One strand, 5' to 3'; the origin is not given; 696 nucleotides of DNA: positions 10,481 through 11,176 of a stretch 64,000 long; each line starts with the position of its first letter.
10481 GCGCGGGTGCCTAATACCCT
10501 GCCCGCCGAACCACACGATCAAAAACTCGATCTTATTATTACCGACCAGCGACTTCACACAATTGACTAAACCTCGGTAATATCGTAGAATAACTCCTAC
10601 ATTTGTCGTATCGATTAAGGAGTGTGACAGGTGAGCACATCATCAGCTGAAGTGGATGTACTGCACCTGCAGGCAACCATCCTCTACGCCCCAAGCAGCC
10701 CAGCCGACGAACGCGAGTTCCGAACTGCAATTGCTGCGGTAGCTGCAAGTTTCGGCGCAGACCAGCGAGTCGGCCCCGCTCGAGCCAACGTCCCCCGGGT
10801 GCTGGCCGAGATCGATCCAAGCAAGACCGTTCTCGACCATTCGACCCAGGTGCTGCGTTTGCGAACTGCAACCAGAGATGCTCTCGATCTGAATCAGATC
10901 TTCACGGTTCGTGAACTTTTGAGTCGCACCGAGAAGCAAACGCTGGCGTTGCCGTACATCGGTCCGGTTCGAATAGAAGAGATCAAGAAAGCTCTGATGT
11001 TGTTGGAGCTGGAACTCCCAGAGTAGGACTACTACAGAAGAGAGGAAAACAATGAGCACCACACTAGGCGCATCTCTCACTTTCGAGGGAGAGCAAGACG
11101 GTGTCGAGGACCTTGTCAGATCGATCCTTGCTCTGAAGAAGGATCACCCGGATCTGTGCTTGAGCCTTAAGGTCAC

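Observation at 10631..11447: GC-rich islet encoding two tandem 131-aa stand-alone RNA polymerase alpha-CTD-like proteins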

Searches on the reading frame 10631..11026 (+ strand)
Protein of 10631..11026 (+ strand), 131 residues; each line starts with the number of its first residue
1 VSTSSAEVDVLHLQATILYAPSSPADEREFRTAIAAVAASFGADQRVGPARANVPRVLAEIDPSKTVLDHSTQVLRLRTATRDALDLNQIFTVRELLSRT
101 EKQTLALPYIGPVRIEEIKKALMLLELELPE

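Call 4: search_protein_families(library=pfam, proteins=[window:10631-11026:+], max_evalue=1)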
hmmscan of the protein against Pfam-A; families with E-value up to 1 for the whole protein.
window:10631-11026:+ (131 aa): 4 families
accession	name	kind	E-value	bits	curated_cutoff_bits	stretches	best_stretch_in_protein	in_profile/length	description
PF03118.21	RNA_pol_A_CTD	-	0.0029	17.7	23.8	1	66-122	9-65/67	Bacterial RNA polymerase, alpha chain C terminal domain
PF17923.6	TetR_C_18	-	0.01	16.7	33.1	1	20-81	13-72/113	Tetracyclin repressor-like, C-terminal domain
PF14520.12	HHH_5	-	0.059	14.3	27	1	87-122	19-55/57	Helix-hairpin-helix domain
PF19801.4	DUF6284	-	0.1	13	27.4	1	5-39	36-70/86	Family of unknown function (DUF6284)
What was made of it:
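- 10631..11026 (+): ORF1, 131 aa: N-terminal ~60 aa of unknown fold, then a diverged alpha-CTD-like helix-hairpin-helix domain (residues ~66-129, nt 10826-11017). Pfam RNA_pol_A_CTD 17.7 bits, below gathering (call 4).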

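Call 15: find_homologous_proteins(query=window:10631-11023:+, max_evalue=0.1)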
Query window:10631-11023:+ (131 aa): 1 proteins with E <= 0.1 among 203 candidates.
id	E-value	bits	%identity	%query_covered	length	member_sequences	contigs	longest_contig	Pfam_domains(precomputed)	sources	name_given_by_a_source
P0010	2.9e-74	264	100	100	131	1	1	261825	-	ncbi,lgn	-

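Call 26: search_solved_structures(query=window:10631-11023:+, max_evalue=10, show_alignments=3)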
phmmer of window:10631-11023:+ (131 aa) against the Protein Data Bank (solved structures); distinct sequences matched with E-value up to 10: 23.
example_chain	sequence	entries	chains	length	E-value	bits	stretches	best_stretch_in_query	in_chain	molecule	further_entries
3gfk_B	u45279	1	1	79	0.021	18.4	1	59-127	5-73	DNA-directed RNA polymerase subunit alpha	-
7u5q_A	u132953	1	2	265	0.075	16.6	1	25-99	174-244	Transcriptional regulator, GntR family protein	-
1z3e_B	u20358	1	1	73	0.14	15.8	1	66-127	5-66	DNA-directed RNA polymerase alpha chain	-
3ihq_B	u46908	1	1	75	0.15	15.7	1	66-127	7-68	DNA-directed RNA polymerase subunit alpha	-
7xya_A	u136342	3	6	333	0.24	15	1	61-123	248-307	DNA-directed RNA polymerase subunit alpha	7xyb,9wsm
7f0r_A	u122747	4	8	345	0.27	14.8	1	61-123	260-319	DNA-directed RNA polymerase subunit alpha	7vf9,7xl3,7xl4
6wvj_A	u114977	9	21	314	0.29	14.7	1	59-127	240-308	DNA-directed RNA polymerase subunit alpha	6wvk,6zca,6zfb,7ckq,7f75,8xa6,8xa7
1doq_A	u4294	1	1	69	0.37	14.4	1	68-123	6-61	RNA POLYMERASE ALPHA SUBUNIT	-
8i23_A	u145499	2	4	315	0.38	14.3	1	63-129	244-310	DNA-directed RNA polymerase subunit alpha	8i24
2jzb_A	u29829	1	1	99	0.48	14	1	66-123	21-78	DNA-directed RNA polymerase subunit alpha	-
1coo_A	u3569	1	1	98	0.52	13.9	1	67-123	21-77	RNA POLYMERASE ALPHA SUBUNIT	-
9zum_A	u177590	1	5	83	0.65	13.6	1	75-127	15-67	DNA-directed RNA polymerase subunit alpha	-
5vi8_T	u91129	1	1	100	0.71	13.5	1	81-129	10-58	DNA-directed RNA polymerase subunit alpha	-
6j9e_A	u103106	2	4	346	0.72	13.5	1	73-123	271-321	DNA-directed RNA polymerase subunit alpha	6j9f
6b6h_I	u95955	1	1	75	0.73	13.4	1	75-124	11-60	DNA-directed RNA polymerase subunit alpha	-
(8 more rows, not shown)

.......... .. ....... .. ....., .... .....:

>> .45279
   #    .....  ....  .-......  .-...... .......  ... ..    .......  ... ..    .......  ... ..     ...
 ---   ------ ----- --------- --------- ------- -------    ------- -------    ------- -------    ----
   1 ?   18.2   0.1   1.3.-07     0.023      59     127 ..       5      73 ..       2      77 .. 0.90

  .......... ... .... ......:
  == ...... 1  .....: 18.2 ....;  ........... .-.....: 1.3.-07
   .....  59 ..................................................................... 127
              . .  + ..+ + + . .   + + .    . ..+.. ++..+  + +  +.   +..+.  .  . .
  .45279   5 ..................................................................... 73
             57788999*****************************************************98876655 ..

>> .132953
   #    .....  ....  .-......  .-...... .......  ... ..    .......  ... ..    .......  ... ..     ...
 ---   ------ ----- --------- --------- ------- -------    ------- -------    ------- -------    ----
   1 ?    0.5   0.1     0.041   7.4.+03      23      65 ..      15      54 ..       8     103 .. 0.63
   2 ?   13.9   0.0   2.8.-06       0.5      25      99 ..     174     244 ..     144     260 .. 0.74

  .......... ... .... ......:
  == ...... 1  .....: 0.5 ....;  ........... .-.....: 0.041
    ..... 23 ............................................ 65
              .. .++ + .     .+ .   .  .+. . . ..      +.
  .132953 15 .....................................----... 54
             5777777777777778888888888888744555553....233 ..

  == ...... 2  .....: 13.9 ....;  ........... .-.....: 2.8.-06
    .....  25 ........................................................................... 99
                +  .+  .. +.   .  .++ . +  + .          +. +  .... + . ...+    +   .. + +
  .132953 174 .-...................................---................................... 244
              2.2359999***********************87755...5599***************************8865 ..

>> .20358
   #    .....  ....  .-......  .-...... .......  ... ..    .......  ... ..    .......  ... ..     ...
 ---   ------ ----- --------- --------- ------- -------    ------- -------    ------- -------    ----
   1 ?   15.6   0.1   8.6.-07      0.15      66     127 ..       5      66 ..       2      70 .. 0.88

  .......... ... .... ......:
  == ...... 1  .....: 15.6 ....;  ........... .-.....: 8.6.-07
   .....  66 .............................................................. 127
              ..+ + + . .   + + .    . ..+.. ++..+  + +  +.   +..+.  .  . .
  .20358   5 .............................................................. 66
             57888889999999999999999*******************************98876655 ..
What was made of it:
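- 10631..11026 (+): DNA-binding residues are replaced (alignment in call 26).
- Closest known: RNA polymerase alpha subunit C-terminal domain. Different: ORF1 has replaced the DNA-contact residues (call 26).
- It has A, D, A, Y, V, R at the positions of R265, N268, C269, N294, K298, S299 (call 26).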

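Call 31: predict_structure(protein=window:10631-11023:+)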
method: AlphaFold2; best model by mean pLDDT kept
length: 131 residues; sequences in the alignment: 1
mean_pLDDT: 55.6   pTM: 0.46
mean pLDDT of the five models: 55.6, 53.5, 47.4, 46.5, 39.7
residues with pLDDT >= 90: 0; 70-90: 2; 50-70: 87; < 50: 42
segments of 3 or more residues with pLDDT < 50: 1-3, 88-115, 124-131
pLDDT, mean of each block of 10 residues (from residue 1): 54 60 60 65 58 67 60 64 55 46 41 47 45 38
secondary structure, 60 per line:
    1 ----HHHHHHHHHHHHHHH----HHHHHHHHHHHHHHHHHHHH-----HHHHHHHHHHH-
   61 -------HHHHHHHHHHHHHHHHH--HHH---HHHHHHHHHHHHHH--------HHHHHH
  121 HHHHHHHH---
elements in order: H5-19 H24-43 H49-59 H68-84 H93-106 H115-128
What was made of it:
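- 10631..11026 (+): The AF2 single-sequence model is poor (pLDDT 55.6; call 31).
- On RNA_pol_A_CTD domain (PF03118): For ORF1 the test is inconclusive because the model has pLDDT 55.6 (call 31).
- Tried and rejected: The single-sequence AF2 model of ORF1 is too poor to use (call 31).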

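Call 32: search_protein_representatives(protein=window:10631-11023:+)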
Query: 131 residues. Proteins with E-value up to 0.001 (for the whole library): 39; up to 1e-10: 8; up to 1e-30: 2. The best 39 are listed.
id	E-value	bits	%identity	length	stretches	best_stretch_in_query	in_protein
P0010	9.1e-75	264.4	100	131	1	1-131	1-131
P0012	4.4e-38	146.2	34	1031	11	61-122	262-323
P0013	3.9e-21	91.6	39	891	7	83-129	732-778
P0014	5.8e-16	75.0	37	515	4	61-123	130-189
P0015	1.5e-14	70.4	33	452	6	75-129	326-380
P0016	9.0e-14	67.9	32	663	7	71-122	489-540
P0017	4.6e-12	62.4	32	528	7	80-121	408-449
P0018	6.8e-12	61.9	35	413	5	76-129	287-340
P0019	6.6e-09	52.3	37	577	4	69-125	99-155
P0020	3.9e-08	49.8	33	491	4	75-122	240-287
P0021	4.2e-08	49.7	33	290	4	64-127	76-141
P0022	8.8e-08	48.6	42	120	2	88-128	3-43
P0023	3.4e-07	46.8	36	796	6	84-128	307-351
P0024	3.7e-07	46.6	32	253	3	70-129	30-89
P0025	4.1e-07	46.5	35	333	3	66-125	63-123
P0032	2.0e-05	41.0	40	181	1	49-130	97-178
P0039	7.0e-05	39.3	39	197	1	59-128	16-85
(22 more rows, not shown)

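Call 33: search_protein_families(library=pfam, proteins=[P0012, P0013, P0014, P0015, P0016, P0018, P0021, P0022, P0032, P0039], max_evalue=0.01)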
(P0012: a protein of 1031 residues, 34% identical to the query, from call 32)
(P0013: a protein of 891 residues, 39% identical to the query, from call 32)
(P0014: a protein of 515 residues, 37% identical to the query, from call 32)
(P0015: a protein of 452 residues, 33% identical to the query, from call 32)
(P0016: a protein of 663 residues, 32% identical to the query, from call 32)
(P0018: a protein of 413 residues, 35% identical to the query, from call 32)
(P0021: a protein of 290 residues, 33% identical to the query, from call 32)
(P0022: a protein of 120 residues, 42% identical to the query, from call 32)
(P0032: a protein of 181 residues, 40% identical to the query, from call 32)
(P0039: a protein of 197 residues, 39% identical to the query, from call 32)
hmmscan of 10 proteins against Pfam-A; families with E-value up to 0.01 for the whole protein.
P0012 (1031 aa): 12 families
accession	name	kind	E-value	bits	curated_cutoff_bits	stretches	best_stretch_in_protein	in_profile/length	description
PF03118.21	RNA_pol_A_CTD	-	5.8e-139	452.4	23.8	11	636-695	7-66/67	Bacterial RNA polymerase, alpha chain C terminal domain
PF22993.4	SAM_EPH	-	7.2e-20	70.9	27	0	490-521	14-45/60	Ephrin receptor 1 SAM domain-like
PF14520.12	HHH_5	-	2.7e-11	44.2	27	1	718-760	14-55/57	Helix-hairpin-helix domain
PF02037.33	SAP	-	5.9e-08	32.6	23.9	0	597-615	2-20/37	SAP domain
PF11319.13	VasI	-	0.00078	19.6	26.5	0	383-406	135-158/184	Type VI secretion system VasI, EvfG, VC_A0118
PF12826.13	HHH_2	-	0.00088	19.8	27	0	730-758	25-53/64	Helix-hairpin-helix motif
PF01047.28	MarR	-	0.0012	19.1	24.6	0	579-622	11-54/59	MarR family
PF06924.17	DUF1281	-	0.0016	18.4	27.3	0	484-539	50-105/177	Protein of unknown function (DUF1281)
PF23493.1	CysS_C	-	0.0035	17.9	23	0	158-180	20-42/51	Cysteinyl-tRNA ligase anticodon binding domain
PF01716.24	MSP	-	0.0038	16.9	25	0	415-451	96-132/242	Manganese-stabilising protein / photosystem II polypeptide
PF03793.24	PASTA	-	0.0044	17.4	23.2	0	457-484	7-44/64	PASTA domain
PF21907.4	SAM_CEP-1_C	-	0.0048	17.6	26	0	799-832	59-94/103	CEP-1 C-terminal SAM domain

P0013 (891 aa): 14 families
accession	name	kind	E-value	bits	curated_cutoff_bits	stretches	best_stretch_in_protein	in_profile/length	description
PF03118.21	RNA_pol_A_CTD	-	8.1e-67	221.3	23.8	8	722-772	16-66/67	Bacterial RNA polymerase, alpha chain C terminal domain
PF14520.12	HHH_5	-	3e-25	88.9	27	2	729-772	13-56/57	Helix-hairpin-helix domain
PF12826.13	HHH_2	-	7.4e-20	71.3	27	0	666-694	24-52/64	Helix-hairpin-helix motif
PF22993.4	SAM_EPH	-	2e-13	50.3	27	0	571-623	11-60/60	Ephrin receptor 1 SAM domain-like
PF10391.15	DNA_pol_lambd_f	-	1.8e-08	34.5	29.8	0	427-461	11-45/51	Fingers domain of DNA polymerase lambda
PF00633.29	HHH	-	1.4e-07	31.4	24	0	744-761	4-21/30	Helix-hairpin-helix motif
PF12836.13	HHH_3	-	2.1e-05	25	27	0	749-772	42-65/65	Helix-hairpin-helix motif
PF22357.2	AF1548-like_C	-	4.1e-05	24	23.9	0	175-191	33-49/56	AF1548-like, C-terminal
PF21794.3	RAD51D_N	-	0.00025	21.6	27.3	0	211-247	20-56/60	RAD51D, N-terminal domain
PF13518.12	HTH_28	-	0.0003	21.2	25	0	602-631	16-46/52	Helix-turn-helix domain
PF04218.19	CENP-B_N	-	0.00031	20.8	21.2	0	124-150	19-43/53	CENP-B N-terminal DNA-binding domain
PF13338.12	AbiEi_4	-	0.00046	20.7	25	0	493-515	16-38/49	Transcriptional regulator, AbiEi antitoxin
PF00392.27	GntR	-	0.0062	16.6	27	0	61-80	24-43/64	Bacterial regulatory proteins, gntR family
PF14716.13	HHH_8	-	0.0069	17.2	30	0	749-775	46-72/73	Helix-hairpin-helix domain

P0014 (515 aa): 11 families
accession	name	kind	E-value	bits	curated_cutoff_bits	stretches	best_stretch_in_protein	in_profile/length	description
PF03118.21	RNA_pol_A_CTD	-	2.1e-62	207.2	23.8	4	439-497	8-66/67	Bacterial RNA polymerase, alpha chain C terminal domain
PF14520.12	HHH_5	-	4.3e-16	59.6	27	2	306-344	17-55/57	Helix-hairpin-helix domain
PF22993.4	SAM_EPH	-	5.4e-08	32.9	27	0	458-478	22-42/60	Ephrin receptor 1 SAM domain-like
PF12826.13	HHH_2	-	3.6e-06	27.5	27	0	308-342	19-53/64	Helix-hairpin-helix motif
PF21794.3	RAD51D_N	-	0.00016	22.2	27.3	0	451-493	12-54/60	RAD51D, N-terminal domain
PF14716.13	HHH_8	-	0.0005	20.8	30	0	166-191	46-71/73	Helix-hairpin-helix domain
PF02037.33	SAP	-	0.0025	17.9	23.9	0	176-195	2-21/37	SAP domain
PF12482.14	DUF3701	-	0.0041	17.7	26.9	0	126-202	4-83/93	Phage integrase protein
PF08823.16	PG_binding_2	-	0.0057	17.3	21.1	0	180-217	17-54/74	Putative peptidoglycan binding domain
PF03793.24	PASTA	-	0.0063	16.9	23.2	0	172-196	2-26/64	PASTA domain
PF04316.19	FlgM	-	0.0099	16.5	25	0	162-190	11-39/55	Anti-sigma-28 factor, FlgM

P0015 (452 aa): 11 families
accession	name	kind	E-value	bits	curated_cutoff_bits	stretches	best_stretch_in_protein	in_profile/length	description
PF03118.21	RNA_pol_A_CTD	-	5.7e-75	247.4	23.8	6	320-374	12-66/67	Bacterial RNA polymerase, alpha chain C terminal domain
PF14520.12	HHH_5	-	4e-26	91.7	27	1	255-307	4-56/57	Helix-hairpin-helix domain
PF21794.3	RAD51D_N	-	7.2e-18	65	27.3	1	320-358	4-42/60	RAD51D, N-terminal domain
PF22993.4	SAM_EPH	-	1.8e-10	40.8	27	0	397-423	17-43/60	Ephrin receptor 1 SAM domain-like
PF14229.12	DUF4332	-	1.7e-09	38.3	23.2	0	53-140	9-91/122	Domain of unknown function (DUF4332)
PF04994.19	TfoX_C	-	0.00023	21.6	23.1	0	45-69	9-33/81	TfoX C-terminal domain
PF12826.13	HHH_2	-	0.00052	20.6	27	0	269-310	18-59/64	Helix-hairpin-helix motif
PF25453.1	DUF7898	-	0.001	19.9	27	0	397-425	14-42/80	Domain of unknown function (DUF7898)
PF10241.14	KxDL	-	0.0029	18.3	27.2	0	281-325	25-69/86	Uncharacterized conserved protein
PF14716.13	HHH_8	-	0.0059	17.4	30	0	284-309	46-71/73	Helix-hairpin-helix domain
PF15533.11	Ntox33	-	0.0079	17.1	28.4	0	126-150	4-28/65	Bacterial toxin 33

P0016 (663 aa): 8 families
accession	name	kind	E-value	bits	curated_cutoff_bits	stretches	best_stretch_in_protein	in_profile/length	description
PF03118.21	RNA_pol_A_CTD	-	5.1e-81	266.8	23.8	9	101-154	13-66/67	Bacterial RNA polymerase, alpha chain C terminal domain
PF21794.3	RAD51D_N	-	1.5e-25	89.6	27.3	0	113-149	17-53/60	RAD51D, N-terminal domain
PF14520.12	HHH_5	-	5.8e-24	84.8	27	1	117-148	19-50/57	Helix-hairpin-helix domain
PF14229.12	DUF4332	-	5e-08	33.6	23.2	0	43-74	59-90/122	Domain of unknown function (DUF4332)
PF20451.3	Calmod_bind_M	-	5.5e-06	27.3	24.5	0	297-337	19-64/67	Calmodulin binding protein central domain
PF22993.4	SAM_EPH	-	6.8e-06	26.2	27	0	53-73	23-43/60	Ephrin receptor 1 SAM domain-like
PF03793.24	PASTA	-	0.0028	18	23.2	0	138-161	3-26/64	PASTA domain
PF04994.19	TfoX_C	-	0.0077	16.8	23.1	0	47-66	13-32/81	TfoX C-terminal domain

P0018 (413 aa): 6 families
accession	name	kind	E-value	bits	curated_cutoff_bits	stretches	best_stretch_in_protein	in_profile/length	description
PF03118.21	RNA_pol_A_CTD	-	4.7e-60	199.7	23.8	5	281-334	13-66/67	Bacterial RNA polymerase, alpha chain C terminal domain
PF14520.12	HHH_5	-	1.6e-15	57.7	27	1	130-172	14-55/57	Helix-hairpin-helix domain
PF21794.3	RAD51D_N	-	1.9e-11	44.4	27.3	0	50-77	14-41/60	RAD51D, N-terminal domain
PF22993.4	SAM_EPH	-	2e-10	40.7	27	0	358-384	18-44/60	Ephrin receptor 1 SAM domain-like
PF14229.12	DUF4332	-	1.2e-05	25.9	23.2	0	353-383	59-89/122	Domain of unknown function (DUF4332)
PF12482.14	DUF3701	-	0.00058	20.4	26.9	0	127-181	20-78/93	Phage integrase protein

P0021 (290 aa): 4 families
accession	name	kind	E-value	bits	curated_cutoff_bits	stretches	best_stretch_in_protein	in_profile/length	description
PF03118.21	RNA_pol_A_CTD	-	8.3e-42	141.2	23.8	4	150-204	12-66/67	Bacterial RNA polymerase, alpha chain C terminal domain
PF14520.12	HHH_5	-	3.4e-12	47.1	27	1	158-203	10-55/57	Helix-hairpin-helix domain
PF21794.3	RAD51D_N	-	1.4e-06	28.8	27.3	0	15-43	16-44/60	RAD51D, N-terminal domain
PF14229.12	DUF4332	-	0.0067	17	23.2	0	158-254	3-90/122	Domain of unknown function (DUF4332)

P0022 (120 aa): 4 families
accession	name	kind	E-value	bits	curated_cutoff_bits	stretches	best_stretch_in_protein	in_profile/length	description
PF03118.21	RNA_pol_A_CTD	-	1.3e-19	70.1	23.8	2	51-104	12-65/67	Bacterial RNA polymerase, alpha chain C terminal domain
PF14520.12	HHH_5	-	1.6e-07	32.1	27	0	69-104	20-55/57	Helix-hairpin-helix domain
PF22993.4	SAM_EPH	-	0.0012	19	27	0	62-87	18-43/60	Ephrin receptor 1 SAM domain-like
PF24040.1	DUF7349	-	0.0068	16.6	27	0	76-92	25-41/50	Domain of unknown function (DUF7349)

P0032 (181 aa): 1 family
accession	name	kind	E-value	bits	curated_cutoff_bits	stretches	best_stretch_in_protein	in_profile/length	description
PF03118.21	RNA_pol_A_CTD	-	3.3e-08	33.6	23.8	1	116-172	11-67/67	Bacterial RNA polymerase, alpha chain C terminal domain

P0039 (197 aa): 1 family
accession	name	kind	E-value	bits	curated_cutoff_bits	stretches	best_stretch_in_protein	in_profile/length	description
PF03118.21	RNA_pol_A_CTD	-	5.4e-19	68.1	23.8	1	22-80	8-66/67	Bacterial RNA polymerase, alpha chain C terminal domain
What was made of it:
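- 10631..11026 (+): Exhaustive phmmer gives 39 hits, all via residues ~49-130; all 10 scanned carry RNA_pol_A_CTD (calls 32, 33).
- Checked: However, an exhaustive phmmer search gives ORF1 39 hits through residues ~49-130; all 10 of those hits that I scanned carry RNA_pol_A_CTD (calls 32, 33).
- ORF1: 39 exhaustive hits, the 10 scanned all alpha-CTD proteins (calls 32, 33).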

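Call 47: find_encoding_contigs(protein=P0032, flank=6000, max_places=4)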
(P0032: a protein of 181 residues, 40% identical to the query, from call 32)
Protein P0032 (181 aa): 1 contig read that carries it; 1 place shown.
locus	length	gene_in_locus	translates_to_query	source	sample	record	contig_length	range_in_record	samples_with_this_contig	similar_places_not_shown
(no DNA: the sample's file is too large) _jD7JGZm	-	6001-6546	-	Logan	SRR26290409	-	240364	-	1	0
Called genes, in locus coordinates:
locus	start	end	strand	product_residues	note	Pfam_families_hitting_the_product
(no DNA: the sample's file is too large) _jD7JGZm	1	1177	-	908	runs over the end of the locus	PF00176:SNF2-rel_dom (weak), PF00271:Helicase_C (weak)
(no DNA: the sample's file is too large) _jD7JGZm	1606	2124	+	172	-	-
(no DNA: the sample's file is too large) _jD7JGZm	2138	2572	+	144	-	-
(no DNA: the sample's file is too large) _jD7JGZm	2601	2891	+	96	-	-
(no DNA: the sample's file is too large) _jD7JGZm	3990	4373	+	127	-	-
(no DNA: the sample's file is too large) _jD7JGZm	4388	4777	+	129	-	-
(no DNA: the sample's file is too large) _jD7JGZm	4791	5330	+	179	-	-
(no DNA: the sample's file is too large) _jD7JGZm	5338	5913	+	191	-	-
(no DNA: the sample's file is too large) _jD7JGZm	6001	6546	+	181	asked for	PF03118:RNA_pol_A_CTD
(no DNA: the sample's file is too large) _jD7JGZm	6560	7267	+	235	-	-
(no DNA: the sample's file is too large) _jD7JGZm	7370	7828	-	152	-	PF25613:DUF7941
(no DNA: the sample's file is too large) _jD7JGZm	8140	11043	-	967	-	-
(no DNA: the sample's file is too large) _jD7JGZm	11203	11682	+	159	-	-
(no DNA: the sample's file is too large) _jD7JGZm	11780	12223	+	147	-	-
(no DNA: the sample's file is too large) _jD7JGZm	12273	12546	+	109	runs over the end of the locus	-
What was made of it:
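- ORF1's best single-domain relative, P0032, lies on a 240-kb contig of small ORFans with an SNF2 helicase, which looks phage-like (call 47).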

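Call 48: find_encoding_contigs(protein=P0039, flank=6000, max_places=4)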
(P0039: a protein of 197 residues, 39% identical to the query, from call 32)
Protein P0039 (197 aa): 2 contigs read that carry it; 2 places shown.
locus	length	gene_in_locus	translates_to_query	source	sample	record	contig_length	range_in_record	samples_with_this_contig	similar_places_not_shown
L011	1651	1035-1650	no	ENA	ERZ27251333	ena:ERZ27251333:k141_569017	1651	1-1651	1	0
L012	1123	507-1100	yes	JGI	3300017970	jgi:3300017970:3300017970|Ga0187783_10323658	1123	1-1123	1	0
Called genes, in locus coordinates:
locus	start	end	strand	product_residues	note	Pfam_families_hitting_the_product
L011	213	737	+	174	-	-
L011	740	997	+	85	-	-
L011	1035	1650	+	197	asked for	PF03118:RNA_pol_A_CTD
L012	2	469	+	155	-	?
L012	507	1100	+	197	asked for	PF03118:RNA_pol_A_CTD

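Call 50: search_dna_similar(query=window:10631-11023:+, collection=phages, mode=protein, max_evalue=0.01, max_rows=25)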
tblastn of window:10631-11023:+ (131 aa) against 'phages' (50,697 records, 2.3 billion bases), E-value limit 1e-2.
No match.
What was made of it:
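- Closest known: Bacillus phage vB_BmeM-Goe8 gp005. Different: ORF1 has no match in annotated phages (call 50).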
